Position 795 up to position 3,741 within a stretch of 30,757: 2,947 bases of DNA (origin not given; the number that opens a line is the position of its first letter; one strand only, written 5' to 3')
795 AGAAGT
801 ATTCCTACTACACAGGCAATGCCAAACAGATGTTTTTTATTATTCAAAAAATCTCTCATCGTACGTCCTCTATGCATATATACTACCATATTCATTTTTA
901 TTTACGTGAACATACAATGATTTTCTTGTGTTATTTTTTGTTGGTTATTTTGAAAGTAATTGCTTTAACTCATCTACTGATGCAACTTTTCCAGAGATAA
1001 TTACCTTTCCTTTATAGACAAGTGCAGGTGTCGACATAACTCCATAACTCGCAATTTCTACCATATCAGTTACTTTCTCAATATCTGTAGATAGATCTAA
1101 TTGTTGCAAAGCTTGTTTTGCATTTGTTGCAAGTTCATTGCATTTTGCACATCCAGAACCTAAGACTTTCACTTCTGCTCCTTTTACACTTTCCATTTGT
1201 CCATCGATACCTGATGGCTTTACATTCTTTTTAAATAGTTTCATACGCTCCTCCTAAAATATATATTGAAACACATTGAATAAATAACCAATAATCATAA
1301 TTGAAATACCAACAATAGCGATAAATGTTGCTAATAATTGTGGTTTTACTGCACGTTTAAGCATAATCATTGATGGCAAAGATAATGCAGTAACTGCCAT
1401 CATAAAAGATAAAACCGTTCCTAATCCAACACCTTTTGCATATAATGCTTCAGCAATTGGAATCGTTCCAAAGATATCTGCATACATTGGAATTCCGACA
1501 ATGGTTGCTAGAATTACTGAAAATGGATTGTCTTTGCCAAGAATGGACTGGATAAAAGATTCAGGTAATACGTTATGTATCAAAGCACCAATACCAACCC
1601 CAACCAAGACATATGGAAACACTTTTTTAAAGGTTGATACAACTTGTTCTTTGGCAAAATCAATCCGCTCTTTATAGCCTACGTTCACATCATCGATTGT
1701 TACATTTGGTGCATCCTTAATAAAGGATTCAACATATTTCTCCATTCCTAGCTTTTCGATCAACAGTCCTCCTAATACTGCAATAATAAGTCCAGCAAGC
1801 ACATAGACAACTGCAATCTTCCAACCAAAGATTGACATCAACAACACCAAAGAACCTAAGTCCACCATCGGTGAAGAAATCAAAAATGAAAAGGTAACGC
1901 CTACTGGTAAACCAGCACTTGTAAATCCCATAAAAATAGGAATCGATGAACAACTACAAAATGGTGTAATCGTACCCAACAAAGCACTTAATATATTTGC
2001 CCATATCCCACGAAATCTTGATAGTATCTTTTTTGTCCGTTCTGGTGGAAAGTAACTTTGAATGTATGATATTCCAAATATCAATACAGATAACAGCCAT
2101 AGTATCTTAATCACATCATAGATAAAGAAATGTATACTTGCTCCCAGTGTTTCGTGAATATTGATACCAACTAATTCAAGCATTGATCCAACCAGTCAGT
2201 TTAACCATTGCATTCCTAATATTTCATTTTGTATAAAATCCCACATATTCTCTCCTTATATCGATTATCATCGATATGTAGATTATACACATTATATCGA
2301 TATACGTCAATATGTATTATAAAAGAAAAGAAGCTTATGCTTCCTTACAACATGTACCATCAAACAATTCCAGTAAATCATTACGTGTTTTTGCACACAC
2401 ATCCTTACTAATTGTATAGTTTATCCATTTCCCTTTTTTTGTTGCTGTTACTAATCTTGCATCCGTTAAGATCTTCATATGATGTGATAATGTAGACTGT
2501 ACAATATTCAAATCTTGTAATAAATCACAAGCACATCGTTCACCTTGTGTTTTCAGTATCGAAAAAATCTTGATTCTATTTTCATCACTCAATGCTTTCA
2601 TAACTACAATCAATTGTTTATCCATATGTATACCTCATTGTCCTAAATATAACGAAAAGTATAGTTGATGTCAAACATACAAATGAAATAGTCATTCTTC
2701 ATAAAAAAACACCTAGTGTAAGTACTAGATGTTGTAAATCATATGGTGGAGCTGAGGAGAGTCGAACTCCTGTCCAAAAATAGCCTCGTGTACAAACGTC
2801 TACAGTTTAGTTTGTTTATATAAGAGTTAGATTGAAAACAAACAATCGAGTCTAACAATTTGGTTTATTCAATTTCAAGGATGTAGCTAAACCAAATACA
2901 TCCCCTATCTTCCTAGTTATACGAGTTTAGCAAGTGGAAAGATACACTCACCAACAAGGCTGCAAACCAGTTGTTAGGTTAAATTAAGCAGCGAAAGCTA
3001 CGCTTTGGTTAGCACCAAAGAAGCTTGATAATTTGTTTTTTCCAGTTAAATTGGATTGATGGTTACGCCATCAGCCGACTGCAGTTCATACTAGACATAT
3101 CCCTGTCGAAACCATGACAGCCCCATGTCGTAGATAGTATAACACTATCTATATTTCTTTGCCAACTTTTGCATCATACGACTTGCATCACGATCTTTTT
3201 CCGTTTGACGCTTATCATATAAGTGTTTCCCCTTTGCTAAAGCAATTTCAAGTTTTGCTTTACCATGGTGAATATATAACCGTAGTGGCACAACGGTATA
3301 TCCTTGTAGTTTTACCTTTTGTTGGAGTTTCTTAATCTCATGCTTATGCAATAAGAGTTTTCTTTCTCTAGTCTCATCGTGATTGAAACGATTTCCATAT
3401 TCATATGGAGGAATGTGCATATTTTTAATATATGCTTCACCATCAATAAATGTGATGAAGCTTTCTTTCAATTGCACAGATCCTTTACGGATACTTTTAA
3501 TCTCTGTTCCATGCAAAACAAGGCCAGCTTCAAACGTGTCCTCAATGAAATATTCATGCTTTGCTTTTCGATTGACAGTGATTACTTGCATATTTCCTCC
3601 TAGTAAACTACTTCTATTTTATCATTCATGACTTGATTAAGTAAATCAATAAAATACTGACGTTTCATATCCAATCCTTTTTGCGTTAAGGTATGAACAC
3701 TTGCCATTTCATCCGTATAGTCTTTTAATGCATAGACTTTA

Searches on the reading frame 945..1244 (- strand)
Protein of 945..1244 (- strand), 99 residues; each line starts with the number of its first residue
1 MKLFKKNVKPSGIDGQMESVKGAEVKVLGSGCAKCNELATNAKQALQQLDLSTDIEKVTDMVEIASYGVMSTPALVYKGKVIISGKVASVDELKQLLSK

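Call 14: search_protein_families(library=pfam, proteins=[window:945-1244:-], max_evalue=0.00001)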
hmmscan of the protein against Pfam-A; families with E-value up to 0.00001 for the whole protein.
window:945-1244:- (99 aa): 1 family
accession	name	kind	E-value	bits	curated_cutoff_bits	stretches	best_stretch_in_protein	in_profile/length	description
PF13192.12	Thioredoxin_3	-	8e-27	93.5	24.8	1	24-97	2-75/76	Thioredoxin domain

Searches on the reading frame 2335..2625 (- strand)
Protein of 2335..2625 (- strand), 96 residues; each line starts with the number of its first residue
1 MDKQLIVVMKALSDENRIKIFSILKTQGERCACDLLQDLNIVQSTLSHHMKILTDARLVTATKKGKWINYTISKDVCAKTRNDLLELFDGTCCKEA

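Call 14: search_protein_families(library=pfam, proteins=[window:2335-2625:-], max_evalue=0.00001)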
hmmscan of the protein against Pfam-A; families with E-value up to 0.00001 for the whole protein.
window:2335-2625:- (96 aa): 2 families
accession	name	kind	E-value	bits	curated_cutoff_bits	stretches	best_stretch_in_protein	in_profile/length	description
PF01022.26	HTH_5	-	4.4e-13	49.3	22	1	14-60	1-46/47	Bacterial regulatory protein, arsR family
PF12840.13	HTH_20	-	3.5e-07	30.5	27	1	12-60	1-49/51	Helix-turn-helix domain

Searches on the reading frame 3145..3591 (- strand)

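Call 14: search_protein_families(library=pfam, proteins=[window:3145-3591:-], max_evalue=0.00001)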
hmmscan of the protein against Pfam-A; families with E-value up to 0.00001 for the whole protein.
window:3145-3591:- (148 aa): 1 family
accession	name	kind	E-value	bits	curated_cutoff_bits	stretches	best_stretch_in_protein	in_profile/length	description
PF01668.23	SmpB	-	8.4e-61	204.5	27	1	4-145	1-142/143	SmpB protein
